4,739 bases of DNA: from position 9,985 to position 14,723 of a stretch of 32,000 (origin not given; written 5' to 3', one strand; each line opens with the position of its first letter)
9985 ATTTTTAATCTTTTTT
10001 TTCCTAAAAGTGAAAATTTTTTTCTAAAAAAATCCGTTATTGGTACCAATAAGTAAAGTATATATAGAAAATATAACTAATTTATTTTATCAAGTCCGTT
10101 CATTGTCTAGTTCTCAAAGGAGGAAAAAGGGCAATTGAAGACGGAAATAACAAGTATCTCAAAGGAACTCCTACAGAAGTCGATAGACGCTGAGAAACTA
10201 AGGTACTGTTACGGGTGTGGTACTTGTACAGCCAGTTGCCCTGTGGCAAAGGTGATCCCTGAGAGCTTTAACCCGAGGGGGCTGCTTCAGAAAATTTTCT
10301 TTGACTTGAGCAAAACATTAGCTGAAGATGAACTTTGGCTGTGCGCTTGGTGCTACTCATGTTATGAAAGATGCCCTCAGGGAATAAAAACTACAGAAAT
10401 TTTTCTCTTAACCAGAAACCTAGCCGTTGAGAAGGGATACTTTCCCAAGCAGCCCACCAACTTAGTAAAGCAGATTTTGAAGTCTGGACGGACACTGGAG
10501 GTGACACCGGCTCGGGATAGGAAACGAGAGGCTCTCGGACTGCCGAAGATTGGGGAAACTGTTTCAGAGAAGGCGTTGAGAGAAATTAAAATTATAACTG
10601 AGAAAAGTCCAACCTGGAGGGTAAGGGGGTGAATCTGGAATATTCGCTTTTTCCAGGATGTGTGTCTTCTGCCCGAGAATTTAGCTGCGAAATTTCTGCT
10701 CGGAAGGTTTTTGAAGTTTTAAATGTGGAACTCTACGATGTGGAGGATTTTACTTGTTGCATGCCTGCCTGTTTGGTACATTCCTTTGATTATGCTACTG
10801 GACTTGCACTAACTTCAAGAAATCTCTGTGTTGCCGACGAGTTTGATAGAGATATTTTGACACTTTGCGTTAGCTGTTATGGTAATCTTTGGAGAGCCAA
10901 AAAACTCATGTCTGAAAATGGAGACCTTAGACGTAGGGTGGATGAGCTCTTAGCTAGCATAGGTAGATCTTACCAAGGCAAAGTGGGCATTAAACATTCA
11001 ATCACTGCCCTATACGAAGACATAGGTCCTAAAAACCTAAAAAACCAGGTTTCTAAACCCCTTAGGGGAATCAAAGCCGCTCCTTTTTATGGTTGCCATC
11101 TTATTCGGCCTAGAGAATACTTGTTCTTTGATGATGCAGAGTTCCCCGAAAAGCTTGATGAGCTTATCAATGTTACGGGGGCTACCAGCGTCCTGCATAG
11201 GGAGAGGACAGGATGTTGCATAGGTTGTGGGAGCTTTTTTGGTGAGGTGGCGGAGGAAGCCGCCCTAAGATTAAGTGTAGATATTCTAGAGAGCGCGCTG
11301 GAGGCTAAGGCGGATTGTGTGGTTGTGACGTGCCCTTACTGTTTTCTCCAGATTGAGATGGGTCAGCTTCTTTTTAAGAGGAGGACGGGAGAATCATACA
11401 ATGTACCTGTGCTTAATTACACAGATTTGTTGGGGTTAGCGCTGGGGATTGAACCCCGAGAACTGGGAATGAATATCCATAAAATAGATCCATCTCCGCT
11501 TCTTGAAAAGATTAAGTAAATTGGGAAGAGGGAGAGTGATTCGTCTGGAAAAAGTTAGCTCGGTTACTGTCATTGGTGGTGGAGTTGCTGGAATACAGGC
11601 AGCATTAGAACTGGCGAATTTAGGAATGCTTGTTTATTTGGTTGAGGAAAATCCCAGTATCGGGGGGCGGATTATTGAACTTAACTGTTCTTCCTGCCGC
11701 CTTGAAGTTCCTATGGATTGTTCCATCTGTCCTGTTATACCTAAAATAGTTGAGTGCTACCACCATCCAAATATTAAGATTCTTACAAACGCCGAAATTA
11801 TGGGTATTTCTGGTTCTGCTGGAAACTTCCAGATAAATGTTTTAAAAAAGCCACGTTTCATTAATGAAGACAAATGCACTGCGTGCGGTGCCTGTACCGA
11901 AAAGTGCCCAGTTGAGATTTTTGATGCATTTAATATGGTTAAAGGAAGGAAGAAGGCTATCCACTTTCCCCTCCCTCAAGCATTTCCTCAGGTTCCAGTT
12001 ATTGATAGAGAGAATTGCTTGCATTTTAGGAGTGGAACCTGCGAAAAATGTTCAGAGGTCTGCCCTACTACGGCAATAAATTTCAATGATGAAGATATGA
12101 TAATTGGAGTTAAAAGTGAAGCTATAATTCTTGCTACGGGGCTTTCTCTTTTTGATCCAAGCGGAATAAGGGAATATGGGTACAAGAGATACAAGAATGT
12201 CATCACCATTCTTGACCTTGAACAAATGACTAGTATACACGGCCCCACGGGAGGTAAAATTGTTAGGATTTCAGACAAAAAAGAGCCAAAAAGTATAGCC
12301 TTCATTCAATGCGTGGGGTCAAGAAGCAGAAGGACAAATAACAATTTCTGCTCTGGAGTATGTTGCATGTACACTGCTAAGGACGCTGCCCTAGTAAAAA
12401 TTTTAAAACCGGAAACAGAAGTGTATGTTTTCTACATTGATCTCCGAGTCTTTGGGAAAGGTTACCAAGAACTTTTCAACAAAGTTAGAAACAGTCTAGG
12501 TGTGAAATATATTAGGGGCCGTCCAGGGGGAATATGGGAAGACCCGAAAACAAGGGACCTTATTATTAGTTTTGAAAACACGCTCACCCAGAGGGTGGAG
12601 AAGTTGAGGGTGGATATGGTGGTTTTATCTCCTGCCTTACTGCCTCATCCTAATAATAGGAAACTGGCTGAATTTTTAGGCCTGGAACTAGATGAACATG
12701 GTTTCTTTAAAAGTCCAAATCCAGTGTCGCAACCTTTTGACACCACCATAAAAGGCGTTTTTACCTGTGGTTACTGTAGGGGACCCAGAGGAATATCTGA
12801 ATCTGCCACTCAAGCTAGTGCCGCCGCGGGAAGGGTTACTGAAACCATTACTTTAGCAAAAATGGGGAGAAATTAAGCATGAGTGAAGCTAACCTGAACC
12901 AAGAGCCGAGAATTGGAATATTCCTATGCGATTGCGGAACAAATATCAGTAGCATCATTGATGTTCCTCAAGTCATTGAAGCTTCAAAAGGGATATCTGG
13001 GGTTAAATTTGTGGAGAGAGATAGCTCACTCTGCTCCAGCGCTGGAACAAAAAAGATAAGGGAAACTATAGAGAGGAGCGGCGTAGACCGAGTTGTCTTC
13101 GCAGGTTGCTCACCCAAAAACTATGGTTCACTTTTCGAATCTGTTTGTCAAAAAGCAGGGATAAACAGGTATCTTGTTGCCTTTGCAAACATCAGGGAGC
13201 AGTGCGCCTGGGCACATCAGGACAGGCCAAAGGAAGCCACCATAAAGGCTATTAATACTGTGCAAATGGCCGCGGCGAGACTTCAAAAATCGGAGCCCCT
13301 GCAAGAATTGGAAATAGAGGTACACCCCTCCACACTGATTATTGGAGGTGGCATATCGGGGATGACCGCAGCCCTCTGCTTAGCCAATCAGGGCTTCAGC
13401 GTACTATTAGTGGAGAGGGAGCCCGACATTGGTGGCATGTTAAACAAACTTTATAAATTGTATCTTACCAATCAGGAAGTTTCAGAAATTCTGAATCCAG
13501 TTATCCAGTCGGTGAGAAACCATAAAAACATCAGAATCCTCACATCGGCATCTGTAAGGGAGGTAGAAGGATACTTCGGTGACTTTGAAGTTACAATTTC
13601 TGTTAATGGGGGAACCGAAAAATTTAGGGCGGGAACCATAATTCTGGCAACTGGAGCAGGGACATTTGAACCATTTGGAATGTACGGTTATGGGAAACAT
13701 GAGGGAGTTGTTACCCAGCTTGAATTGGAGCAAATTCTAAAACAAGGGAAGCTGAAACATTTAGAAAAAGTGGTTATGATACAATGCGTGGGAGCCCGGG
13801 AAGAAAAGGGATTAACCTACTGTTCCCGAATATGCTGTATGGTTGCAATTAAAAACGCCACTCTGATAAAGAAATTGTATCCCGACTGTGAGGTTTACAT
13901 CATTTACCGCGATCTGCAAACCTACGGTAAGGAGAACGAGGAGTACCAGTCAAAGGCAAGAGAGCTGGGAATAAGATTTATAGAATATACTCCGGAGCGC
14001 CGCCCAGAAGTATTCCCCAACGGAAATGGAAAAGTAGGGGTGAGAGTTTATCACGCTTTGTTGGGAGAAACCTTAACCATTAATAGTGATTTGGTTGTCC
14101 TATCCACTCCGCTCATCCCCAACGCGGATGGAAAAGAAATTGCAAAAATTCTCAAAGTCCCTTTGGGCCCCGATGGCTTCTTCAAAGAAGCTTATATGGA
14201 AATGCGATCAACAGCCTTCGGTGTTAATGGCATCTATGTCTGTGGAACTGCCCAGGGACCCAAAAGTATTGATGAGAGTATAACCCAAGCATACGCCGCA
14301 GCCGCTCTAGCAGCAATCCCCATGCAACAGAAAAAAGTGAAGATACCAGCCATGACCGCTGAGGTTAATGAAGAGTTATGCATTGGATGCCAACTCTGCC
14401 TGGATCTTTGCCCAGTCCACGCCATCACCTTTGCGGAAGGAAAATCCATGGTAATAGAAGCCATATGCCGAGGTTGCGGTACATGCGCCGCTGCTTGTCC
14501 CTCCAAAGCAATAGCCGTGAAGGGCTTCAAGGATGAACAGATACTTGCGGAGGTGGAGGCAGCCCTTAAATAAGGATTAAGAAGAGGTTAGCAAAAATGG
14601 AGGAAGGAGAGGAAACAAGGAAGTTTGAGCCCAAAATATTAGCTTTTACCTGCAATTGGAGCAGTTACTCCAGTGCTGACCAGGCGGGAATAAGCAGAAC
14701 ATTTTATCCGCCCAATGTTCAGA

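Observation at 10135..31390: Hdr super-cluster: 4 HdrC, 4 HdrB, 6 HdrA-type genes and 3+1 MvhD in 21 kb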

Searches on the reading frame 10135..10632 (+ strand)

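Call 3: search_protein_families(library=pfam, proteins=[window:10135-10632:+], max_evalue=0.001)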
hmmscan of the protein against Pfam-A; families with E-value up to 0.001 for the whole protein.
window:10135-10632:+ (165 aa): 9 families
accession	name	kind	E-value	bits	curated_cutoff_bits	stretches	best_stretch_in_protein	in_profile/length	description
PF13183.11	Fer4_8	-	2.6e-11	44.3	27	1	22-84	2-68/68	4Fe-4S dicluster domain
PF13187.11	Fer4_9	-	7.3e-09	36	27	1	24-83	1-50/52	4Fe-4S dicluster domain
PF13534.11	Fer4_17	-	1.3e-07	32.4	22.2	1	25-84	2-60/61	4Fe-4S dicluster domain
PF13237.11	Fer4_10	-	1.4e-06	28.6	25.5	1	22-81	6-53/53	4Fe-4S dicluster domain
PF25160.1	LdpA_Fe-S-bd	-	8.7e-06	25.9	27.6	1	23-40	26-43/49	LdpA Fe-S cluster-binding domain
PF13484.11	Fer4_16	-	9.4e-06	26.8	30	0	18-37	46-65/66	4Fe-4S double cluster binding domain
PF12838.12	Fer4_7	-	4.8e-05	24.2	27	1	25-84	2-52/52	4Fe-4S dicluster domain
PF14697.11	Fer4_21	-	5.4e-05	23.7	35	0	23-41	39-57/59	4Fe-4S dicluster domain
PF12797.12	Fer4_2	-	7.6e-05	22.9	24.5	0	24-37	9-22/22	4Fe-4S binding domain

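Call 5: search_protein_families(library=ncbifam, proteins=[window:10135-10632:+], max_evalue=0.00001)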
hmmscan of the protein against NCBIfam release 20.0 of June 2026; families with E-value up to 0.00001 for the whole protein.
window:10135-10632:+ (165 aa): 11 families
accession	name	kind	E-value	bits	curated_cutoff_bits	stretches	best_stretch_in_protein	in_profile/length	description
TIGR03290.1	CoB_CoM_SS_C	equivalog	5e-33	114.1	160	1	23-156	2-136/144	CoB--CoM heterodisulfide reductase subunit C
NF041890.1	hdrC_Methbact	equivalog_domain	2.1e-16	60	270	1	15-102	21-106/192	ferredoxin:CoB-CoM heterodisulfide reductase subunit HdrC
NF041779.1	hetero_SS_HdrC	equivalog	1.5e-15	57.2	350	1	19-101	27-107/198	ferredoxin:CoB-CoM heterodisulfide reductase subunit HdrC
NF038018.1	qmoC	equivalog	1.7e-12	47.5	300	1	18-113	13-107/360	quinone-interacting membrane-bound oxidoreductase complex subunit QmoC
NF008369.0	PRK11168.1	equivalog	4.9e-11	42.2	278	1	18-101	6-91/401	anaerobic glycerol-3-phosphate dehydrogenase subunit C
NF004898.0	PRK06259.1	equivalog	4e-10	38.9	385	1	8-123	119-242/488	fumarate reductase (CoM/CoB) subunit TfrB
NF008434.0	PRK11274.1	equivalog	8.3e-09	34.8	333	1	1-117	1-121/409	glycolate oxidase subunit GlcF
NF009226.0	PRK12576.1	equivalog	2.2e-08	33.8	344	1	23-100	154-236/317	succinate dehydrogenase/fumarate reductase iron-sulfur subunit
NF004616.0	PRK05950.1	subfamily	4.8e-08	32.4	228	1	7-97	128-233/238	succinate dehydrogenase iron-sulfur subunit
TIGR00384.1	dhsB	subfamily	1.4e-06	28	88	1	15-87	132-215/222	succinate dehydrogenase and fumarate reductase iron-sulfur protein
TIGR03379.1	glycerol3P_GlpC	equivalog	5.4e-06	25.4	279.9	1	23-96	5-80/397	anaerobic glycerol-3-phosphate dehydrogenase subunit GlpC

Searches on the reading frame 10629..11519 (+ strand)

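Call 3: search_protein_families(library=pfam, proteins=[window:10629-11519:+], max_evalue=0.001)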
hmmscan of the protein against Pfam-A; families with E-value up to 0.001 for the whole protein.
window:10629-11519:+ (296 aa): 1 family
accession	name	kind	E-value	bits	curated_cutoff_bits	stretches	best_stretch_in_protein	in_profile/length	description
PF02754.22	CCG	-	7e-21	74.6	20.6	2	152-242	3-84/85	Cysteine-rich domain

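Call 5: search_protein_families(library=ncbifam, proteins=[window:10629-11519:+], max_evalue=0.00001)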
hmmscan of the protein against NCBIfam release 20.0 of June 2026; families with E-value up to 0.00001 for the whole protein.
window:10629-11519:+ (296 aa): 5 families
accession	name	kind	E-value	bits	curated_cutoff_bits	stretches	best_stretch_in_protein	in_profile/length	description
TIGR03288.1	CoB_CoM_SS_B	equivalog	1.3e-81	274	345.15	1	4-295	1-290/290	CoB--CoM heterodisulfide reductase subunit B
NF042965.1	MFR_anch_SdhE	equivalog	4.8e-47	160.9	500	1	4-288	2-278/282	8-methylmenaquinol:fumarate reductase membrane anchor subunit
NF041780.1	hetero_SS_HdrB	equivalog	3.9e-28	98.7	450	1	6-294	7-304/304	ferredoxin:CoB-CoM heterodisulfide reductase subunit HdrB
NF045670.1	quin_L_LdhH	equivalog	6.7e-10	37.9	800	1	6-245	470-688/706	L-lactate dehydrogenase (quinone) large subunit LdhH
NF004898.0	PRK06259.1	equivalog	1.5e-06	27.2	385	1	5-269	264-485/488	fumarate reductase (CoM/CoB) subunit TfrB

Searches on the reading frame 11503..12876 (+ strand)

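Call 3: search_protein_families(library=pfam, proteins=[window:11503-12876:+], max_evalue=0.001)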
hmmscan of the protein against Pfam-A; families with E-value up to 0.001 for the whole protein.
window:11503-12876:+ (457 aa): 16 families
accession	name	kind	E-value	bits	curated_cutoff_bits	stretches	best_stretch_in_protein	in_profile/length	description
PF07992.20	Pyr_redox_2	-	3.9e-11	43.4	26.1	1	20-59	2-42/291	Pyridine nucleotide-disulphide oxidoreductase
PF12837.12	Fer4_6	-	2.2e-08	34.1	25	1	120-139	4-23/24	4Fe-4S binding domain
PF12831.13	FAD_oxidored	-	3.2e-07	30.4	27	1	21-56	2-37/416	FAD dependent oxidoreductase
PF12838.12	Fer4_7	-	3.9e-07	30.9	27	1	124-191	1-52/52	4Fe-4S dicluster domain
PF13237.11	Fer4_10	-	4.4e-07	30.2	25.5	1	61-136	8-53/53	4Fe-4S dicluster domain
PF00037.32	Fer4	-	1.3e-06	28.4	21.1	1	120-139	3-22/24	4Fe-4S binding domain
PF01134.28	GIDA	-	1.8e-06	27.8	22.1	1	21-63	2-41/391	Glucose inhibited division protein A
PF13484.11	Fer4_16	-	7.5e-06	27.1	30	0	178-195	3-20/66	4Fe-4S double cluster binding domain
PF00070.33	Pyr_redox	-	1e-05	26.4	22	1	21-54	2-35/82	Pyridine nucleotide-disulphide oxidoreductase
PF12797.12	Fer4_2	-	3.8e-05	23.8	24.5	1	118-137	3-22/22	4Fe-4S binding domain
PF13450.12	NAD_binding_8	-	6.3e-05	23.6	21.9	1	23-71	1-49/68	NAD(P)-binding Rossmann-like domain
PF01266.30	DAO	-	6.3e-05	23.1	27.9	1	21-54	2-35/353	FAD dependent oxidoreductase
PF01262.27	AlaDh_PNT_C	-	7.6e-05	22.7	23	1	10-52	15-62/214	Alanine dehydrogenase/PNT, C-terminal domain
PF00890.30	FAD_binding_2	-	9.2e-05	22.2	20.4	1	21-59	2-37/414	FAD binding domain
PF14697.11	Fer4_21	-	0.00016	22.2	35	0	119-192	2-57/59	4Fe-4S dicluster domain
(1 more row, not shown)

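Call 5: search_protein_families(library=ncbifam, proteins=[window:11503-12876:+], max_evalue=0.00001)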
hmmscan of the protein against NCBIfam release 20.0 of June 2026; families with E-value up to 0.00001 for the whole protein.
window:11503-12876:+ (457 aa): 12 families
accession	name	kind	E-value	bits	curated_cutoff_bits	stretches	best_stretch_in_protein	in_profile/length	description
NF040770.1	hetero_SS_HdrA2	exception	2.1e-147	492.4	1100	1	16-450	137-561/777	CoB-CoM heterodisulfide reductase HdrA2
NF041778.1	hetero_SS_HdrA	equivalog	3.7e-124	415.3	1400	1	3-451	127-572/771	ferredoxin:CoB-CoM heterodisulfide reductase subunit HdrA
NF041891.1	hdrA_Methbact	equivalog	3.1e-116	389.4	1300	1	17-450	132-557/762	ferredoxin:CoB-CoM heterodisulfide reductase subunit HdrA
NF010590.0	PRK13984.1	equivalog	2e-09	36.2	946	0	123-247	50-164/611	putative oxidoreductase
TIGR03467.1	HpnE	equivalog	6.3e-08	32.4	283.05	1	21-57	1-37/430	hydroxysqualene dehydroxylase HpnE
TIGR01292.1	TRX_reduct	equivalog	7.3e-07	28.3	343.45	0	355-446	212-297/300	thioredoxin-disulfide reductase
NF009053.0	PRK12387.1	subfamily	1e-06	28.7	204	0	179-210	77-108/180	formate hydrogenlyase complex iron-sulfur subunit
NF045637.1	carotdesatCrtDProt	equivalog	1.3e-06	27.2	580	1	21-64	1-44/485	1-hydroxycarotenoid 3,4-desaturase CrtD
NF009410.0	PRK12771.1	subfamily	2.3e-06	26.5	516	0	20-56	140-176/566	NAD(P)-binding protein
TIGR02734.1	crtI_fam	subfamily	5.8e-06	25.3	238.1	1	21-60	1-40/504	phytoene desaturase family protein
NF005560.0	PRK07233.1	equivalog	9.3e-06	24.7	252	0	20-64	2-46/435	hypothetical protein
TIGR01350.1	lipoamide_DH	equivalog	9.5e-06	24.6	408.8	0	21-62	4-44/461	dihydrolipoyl dehydrogenase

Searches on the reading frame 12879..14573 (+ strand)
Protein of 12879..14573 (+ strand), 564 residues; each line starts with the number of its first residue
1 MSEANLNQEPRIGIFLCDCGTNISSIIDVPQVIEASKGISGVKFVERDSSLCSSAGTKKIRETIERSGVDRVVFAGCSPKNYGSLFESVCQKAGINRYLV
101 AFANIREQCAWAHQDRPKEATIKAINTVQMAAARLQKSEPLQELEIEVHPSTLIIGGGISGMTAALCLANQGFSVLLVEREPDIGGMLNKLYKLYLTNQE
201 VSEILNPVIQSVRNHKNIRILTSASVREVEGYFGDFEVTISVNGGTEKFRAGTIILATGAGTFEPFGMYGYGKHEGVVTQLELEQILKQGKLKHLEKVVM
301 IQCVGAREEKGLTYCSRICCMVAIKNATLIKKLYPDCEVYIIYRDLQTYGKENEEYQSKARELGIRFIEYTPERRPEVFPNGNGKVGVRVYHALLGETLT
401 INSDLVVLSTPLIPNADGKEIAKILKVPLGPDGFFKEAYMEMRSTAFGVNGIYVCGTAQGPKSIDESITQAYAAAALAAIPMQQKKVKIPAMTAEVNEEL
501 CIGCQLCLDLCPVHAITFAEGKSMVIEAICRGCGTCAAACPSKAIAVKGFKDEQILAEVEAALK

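Call 3: search_protein_families(library=pfam, proteins=[window:12879-14573:+], max_evalue=0.001)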
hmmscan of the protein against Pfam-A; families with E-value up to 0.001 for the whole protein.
window:12879-14573:+ (564 aa): 22 families
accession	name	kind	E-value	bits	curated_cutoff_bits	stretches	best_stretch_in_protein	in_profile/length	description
PF07992.20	Pyr_redox_2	-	8.6e-18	65.2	26.1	1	152-471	3-284/291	Pyridine nucleotide-disulphide oxidoreductase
PF00037.32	Fer4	-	1e-11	44.5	21.1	2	495-517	2-24/24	4Fe-4S binding domain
PF12838.12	Fer4_7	-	1.1e-11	45.4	27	2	501-544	2-52/52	4Fe-4S dicluster domain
PF01266.30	DAO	-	2.4e-10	40.9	27.9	1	153-186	3-37/353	FAD dependent oxidoreductase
PF12831.13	FAD_oxidored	-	3.4e-10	40.2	27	1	153-189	3-39/416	FAD dependent oxidoreductase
PF13450.12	NAD_binding_8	-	1.8e-09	38.1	21.9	1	154-187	1-34/68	NAD(P)-binding Rossmann-like domain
PF00890.30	FAD_binding_2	-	1.3e-08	34.9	20.4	1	153-186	3-36/414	FAD binding domain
PF14697.11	Fer4_21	-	2.3e-08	34.4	35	1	494-546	1-58/59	4Fe-4S dicluster domain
PF25160.1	LdpA_Fe-S-bd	-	2.7e-07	30.7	27.6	1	505-547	7-45/49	LdpA Fe-S cluster-binding domain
PF12797.12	Fer4_2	-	3.2e-07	30.3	24.5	0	525-542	5-22/22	4Fe-4S binding domain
PF13187.11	Fer4_9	-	3.3e-07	30.7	27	1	501-545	2-52/52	4Fe-4S dicluster domain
PF03486.20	HI0933_like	-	5.7e-07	29.7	50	0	152-185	3-36/244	HI0933-like protein Rossmann domain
PF13237.11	Fer4_10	-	6.7e-07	29.6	25.5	1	496-541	4-53/53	4Fe-4S dicluster domain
PF00070.33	Pyr_redox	-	4.7e-06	27.5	22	1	152-217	2-71/82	Pyridine nucleotide-disulphide oxidoreductase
PF13484.11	Fer4_16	-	5.7e-06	27.5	30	0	501-517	2-18/66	4Fe-4S double cluster binding domain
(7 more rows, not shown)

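Call 5: search_protein_families(library=ncbifam, proteins=[window:12879-14573:+], max_evalue=0.00001)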
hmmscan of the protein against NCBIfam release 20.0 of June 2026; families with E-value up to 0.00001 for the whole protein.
window:12879-14573:+ (564 aa): 54 families (the best 25 are shown)
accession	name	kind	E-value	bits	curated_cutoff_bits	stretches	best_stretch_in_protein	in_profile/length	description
NF040770.1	hetero_SS_HdrA2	exception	2.5e-154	515.3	1100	2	246-563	313-641/777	CoB-CoM heterodisulfide reductase HdrA2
NF041778.1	hetero_SS_HdrA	equivalog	2.8e-125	419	1400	2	249-563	326-651/771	ferredoxin:CoB-CoM heterodisulfide reductase subunit HdrA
NF041891.1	hdrA_Methbact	equivalog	3.6e-125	419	1300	2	248-564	312-637/762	ferredoxin:CoB-CoM heterodisulfide reductase subunit HdrA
NF005415.0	PRK06991.1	equivalog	1.8e-12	47.5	281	1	461-550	46-137/284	electron transport complex subunit RsxB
TIGR01944.1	rnfB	subfamily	1.8e-12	47.2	68.7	1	482-553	95-168/190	RnfABCDGE type electron transport complex subunit B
NF009410.0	PRK12771.1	subfamily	7.7e-12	44.6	516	1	122-189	112-178/566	NAD(P)-binding protein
NF038196.1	ferrodoxin_EFR1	subfamily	4e-11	43.4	75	1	485-548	171-232/242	EFR1 family ferrodoxin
NF045874.1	Vhu_polyferre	exception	1.3e-10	40.5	600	1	482-551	112-180/381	F420-non-reducing hydrogenase associated-polyferredoxin VhuB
NF003475.0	PRK05113.1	equivalog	2e-10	40.8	203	1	483-551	97-166/190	electron transport complex subunit RsxB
TIGR02700.1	flavo_MJ0208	hypoth_equivalog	1e-09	38.1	251.35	1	477-546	125-195/234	dihydromethanopterin reductase (acceptor)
NF007202.0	PRK09623.1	equivalog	1.3e-09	38.3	166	1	490-547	42-100/105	3-methyl-2-oxobutanoate dehydrogenase subunit delta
NF004914.0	PRK06273.1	equivalog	1.7e-09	37.7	163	0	492-519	44-71/167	ferredoxin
TIGR02179.1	PorD_KorD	subfamily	1.8e-09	37.5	60.05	1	494-547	20-74/78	2-oxoacid:acceptor oxidoreductase, delta subunit, pyruvate/2-ketoisovalerate family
NF040864.1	HgcB_ferredoxin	equivalog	3.1e-09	36.6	99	1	492-548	7-64/93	mercury methylation ferredoxin HgcB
NF007203.0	PRK09624.1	equivalog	6.8e-09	35.9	171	1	484-547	36-100/105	pyuvate ferredoxin oxidoreductase subunit delta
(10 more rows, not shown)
